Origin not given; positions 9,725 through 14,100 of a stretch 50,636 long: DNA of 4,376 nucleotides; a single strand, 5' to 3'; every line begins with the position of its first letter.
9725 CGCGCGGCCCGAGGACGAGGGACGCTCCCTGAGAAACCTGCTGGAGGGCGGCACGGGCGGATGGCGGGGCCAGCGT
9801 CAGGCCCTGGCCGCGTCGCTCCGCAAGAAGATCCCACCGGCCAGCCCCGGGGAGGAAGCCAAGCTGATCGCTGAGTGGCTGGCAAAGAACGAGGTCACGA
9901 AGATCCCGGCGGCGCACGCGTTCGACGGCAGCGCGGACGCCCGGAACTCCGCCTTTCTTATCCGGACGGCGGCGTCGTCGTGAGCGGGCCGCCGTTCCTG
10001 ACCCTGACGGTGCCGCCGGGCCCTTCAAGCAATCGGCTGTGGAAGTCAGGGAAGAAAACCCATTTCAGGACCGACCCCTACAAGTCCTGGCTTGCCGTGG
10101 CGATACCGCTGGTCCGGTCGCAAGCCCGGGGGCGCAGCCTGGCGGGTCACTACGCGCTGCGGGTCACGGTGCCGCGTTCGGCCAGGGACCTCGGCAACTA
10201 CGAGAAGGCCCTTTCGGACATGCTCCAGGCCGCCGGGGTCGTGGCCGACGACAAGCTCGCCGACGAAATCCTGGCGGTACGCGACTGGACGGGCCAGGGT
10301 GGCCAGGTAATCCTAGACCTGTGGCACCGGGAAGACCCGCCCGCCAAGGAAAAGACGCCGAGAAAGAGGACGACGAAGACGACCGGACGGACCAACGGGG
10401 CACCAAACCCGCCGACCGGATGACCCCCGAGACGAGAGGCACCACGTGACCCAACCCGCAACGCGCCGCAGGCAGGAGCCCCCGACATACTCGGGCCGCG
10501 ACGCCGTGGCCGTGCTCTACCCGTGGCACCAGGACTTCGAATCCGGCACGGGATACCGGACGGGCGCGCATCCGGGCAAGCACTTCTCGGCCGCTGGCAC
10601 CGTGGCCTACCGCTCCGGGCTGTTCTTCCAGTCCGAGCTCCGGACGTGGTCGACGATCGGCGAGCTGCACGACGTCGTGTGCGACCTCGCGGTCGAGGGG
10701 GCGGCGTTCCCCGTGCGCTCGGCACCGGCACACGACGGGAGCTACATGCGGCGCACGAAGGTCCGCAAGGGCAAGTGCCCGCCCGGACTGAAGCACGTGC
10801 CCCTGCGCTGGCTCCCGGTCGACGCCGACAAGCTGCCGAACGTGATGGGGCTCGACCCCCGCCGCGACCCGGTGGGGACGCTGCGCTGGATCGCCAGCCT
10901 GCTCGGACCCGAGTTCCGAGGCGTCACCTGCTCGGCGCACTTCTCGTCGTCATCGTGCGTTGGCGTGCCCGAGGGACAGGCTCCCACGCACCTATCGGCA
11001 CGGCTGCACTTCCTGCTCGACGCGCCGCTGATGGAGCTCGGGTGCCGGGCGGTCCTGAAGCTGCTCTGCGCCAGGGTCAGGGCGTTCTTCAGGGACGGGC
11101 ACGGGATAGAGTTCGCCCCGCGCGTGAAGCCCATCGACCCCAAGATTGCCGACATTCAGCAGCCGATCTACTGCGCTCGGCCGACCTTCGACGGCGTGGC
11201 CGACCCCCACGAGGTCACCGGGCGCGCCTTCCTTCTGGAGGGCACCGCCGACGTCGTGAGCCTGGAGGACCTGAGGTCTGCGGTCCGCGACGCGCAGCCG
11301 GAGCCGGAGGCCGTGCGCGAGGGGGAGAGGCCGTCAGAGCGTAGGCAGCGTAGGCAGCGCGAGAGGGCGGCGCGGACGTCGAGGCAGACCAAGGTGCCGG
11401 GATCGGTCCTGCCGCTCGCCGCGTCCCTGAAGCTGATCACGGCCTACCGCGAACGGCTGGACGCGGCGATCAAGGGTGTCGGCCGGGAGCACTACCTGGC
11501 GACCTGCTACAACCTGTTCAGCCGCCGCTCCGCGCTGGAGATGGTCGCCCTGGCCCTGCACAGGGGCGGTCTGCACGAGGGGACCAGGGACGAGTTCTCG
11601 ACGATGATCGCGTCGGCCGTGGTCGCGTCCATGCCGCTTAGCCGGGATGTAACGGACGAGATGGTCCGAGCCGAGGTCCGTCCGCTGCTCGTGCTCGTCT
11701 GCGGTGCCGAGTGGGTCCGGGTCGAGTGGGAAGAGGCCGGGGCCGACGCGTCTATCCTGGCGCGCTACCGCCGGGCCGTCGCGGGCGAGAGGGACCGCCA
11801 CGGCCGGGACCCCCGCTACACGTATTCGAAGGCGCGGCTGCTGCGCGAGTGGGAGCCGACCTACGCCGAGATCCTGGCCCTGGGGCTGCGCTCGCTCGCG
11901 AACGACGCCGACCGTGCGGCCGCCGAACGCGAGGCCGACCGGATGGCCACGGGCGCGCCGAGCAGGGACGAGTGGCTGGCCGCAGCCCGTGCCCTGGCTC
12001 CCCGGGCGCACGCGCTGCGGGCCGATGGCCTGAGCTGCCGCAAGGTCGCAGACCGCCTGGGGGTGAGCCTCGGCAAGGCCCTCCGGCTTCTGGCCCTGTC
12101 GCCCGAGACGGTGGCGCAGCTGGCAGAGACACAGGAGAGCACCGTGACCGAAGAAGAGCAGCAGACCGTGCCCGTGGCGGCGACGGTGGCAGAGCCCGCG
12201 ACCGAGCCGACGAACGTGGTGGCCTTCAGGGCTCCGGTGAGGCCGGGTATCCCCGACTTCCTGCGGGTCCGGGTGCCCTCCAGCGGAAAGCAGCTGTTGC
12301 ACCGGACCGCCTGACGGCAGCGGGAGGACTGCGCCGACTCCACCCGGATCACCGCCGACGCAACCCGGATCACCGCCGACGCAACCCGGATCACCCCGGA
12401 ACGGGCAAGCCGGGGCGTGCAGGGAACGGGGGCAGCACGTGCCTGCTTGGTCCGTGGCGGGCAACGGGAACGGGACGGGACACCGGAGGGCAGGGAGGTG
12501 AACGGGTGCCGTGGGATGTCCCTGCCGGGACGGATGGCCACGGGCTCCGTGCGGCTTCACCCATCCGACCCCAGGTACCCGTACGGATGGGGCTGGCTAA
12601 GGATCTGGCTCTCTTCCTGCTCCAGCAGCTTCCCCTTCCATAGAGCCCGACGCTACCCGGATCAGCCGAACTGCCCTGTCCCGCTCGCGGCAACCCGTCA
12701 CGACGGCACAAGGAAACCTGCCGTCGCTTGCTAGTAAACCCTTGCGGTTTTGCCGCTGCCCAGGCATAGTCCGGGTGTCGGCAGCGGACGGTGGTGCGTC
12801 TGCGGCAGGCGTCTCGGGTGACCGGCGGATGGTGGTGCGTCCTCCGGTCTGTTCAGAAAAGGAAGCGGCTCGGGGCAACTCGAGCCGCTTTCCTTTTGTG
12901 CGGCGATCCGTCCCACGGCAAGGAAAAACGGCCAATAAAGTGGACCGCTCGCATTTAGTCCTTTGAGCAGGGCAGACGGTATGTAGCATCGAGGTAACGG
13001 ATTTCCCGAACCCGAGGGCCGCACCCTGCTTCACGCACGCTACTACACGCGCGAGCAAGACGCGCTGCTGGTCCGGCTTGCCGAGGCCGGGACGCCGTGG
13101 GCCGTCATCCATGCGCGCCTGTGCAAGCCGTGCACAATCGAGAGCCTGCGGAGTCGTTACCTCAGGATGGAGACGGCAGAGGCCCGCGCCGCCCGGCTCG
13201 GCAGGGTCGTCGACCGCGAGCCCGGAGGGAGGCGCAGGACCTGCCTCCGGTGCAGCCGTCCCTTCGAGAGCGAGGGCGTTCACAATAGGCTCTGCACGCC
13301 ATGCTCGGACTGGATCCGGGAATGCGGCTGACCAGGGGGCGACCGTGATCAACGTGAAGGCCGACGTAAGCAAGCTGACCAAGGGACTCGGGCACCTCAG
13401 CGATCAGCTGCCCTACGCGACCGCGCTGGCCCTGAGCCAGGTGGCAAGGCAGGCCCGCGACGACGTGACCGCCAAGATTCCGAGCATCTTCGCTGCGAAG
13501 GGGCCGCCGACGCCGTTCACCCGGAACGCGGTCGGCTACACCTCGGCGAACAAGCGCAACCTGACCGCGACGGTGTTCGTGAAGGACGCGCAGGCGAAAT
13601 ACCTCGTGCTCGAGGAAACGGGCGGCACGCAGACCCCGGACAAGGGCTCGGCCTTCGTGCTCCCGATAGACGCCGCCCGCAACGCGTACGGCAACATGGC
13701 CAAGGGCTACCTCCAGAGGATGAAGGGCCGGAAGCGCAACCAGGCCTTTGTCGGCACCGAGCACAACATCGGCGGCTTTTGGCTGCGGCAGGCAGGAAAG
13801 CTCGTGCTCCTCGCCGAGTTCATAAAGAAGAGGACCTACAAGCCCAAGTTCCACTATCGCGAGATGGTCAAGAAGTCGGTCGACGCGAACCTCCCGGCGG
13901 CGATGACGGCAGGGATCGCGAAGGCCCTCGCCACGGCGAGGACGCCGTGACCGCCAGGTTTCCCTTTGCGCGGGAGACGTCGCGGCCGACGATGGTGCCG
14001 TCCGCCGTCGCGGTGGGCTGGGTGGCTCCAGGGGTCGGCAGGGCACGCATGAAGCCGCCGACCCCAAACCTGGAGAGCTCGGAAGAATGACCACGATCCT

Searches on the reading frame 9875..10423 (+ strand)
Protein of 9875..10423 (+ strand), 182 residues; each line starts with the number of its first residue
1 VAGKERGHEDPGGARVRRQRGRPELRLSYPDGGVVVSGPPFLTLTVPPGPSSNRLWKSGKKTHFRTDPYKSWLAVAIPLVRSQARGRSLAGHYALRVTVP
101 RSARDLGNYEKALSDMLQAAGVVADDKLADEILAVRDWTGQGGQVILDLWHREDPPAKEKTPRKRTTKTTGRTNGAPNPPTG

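Call 100: search_protein_families(library=phrogs, proteins=[window:9875-10423:+], max_evalue=0.01)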
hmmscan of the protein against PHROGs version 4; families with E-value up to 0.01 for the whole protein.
window:9875-10423:+ (182 aa): 3 families
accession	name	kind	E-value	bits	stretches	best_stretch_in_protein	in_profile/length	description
phrog_34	-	DNA, RNA and nucleotide metabolism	2.3e-17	64.5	1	42-166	77-208/259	RusA-like Holliday junction resolvase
phrog_1532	-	unknown function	6.9e-07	29.9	1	101-147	21-67/80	-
phrog_11894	-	DNA, RNA and nucleotide metabolism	0.0071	17.6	1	101-129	70-98/122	RusA-like Holliday junction resolvase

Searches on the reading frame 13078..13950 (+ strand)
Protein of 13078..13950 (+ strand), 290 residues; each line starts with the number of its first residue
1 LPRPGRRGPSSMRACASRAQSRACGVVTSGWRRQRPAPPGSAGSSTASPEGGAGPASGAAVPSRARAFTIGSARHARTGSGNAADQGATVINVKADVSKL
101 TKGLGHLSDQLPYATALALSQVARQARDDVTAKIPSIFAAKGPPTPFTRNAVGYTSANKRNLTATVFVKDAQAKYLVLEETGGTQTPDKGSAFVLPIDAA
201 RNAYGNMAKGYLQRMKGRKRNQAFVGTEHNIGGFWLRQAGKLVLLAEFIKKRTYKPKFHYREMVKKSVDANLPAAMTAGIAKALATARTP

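Call 34: search_protein_families(library=pfam, proteins=[window:13078-13950:+], max_evalue=0.001)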
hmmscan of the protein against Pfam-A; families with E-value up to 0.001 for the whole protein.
window:13078-13950:+ (290 aa): 0 families

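Call 100: search_protein_families(library=phrogs, proteins=[window:13078-13950:+], max_evalue=0.01)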
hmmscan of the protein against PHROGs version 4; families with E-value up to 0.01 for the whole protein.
window:13078-13950:+ (290 aa): 2 families
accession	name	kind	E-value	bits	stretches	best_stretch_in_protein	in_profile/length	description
phrog_1924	-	tail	8e-38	131.6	1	91-288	4-237/237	minor tail protein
phrog_27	-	connector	0.0031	18.5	1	95-225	16-140/199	tail completion or Neck1 protein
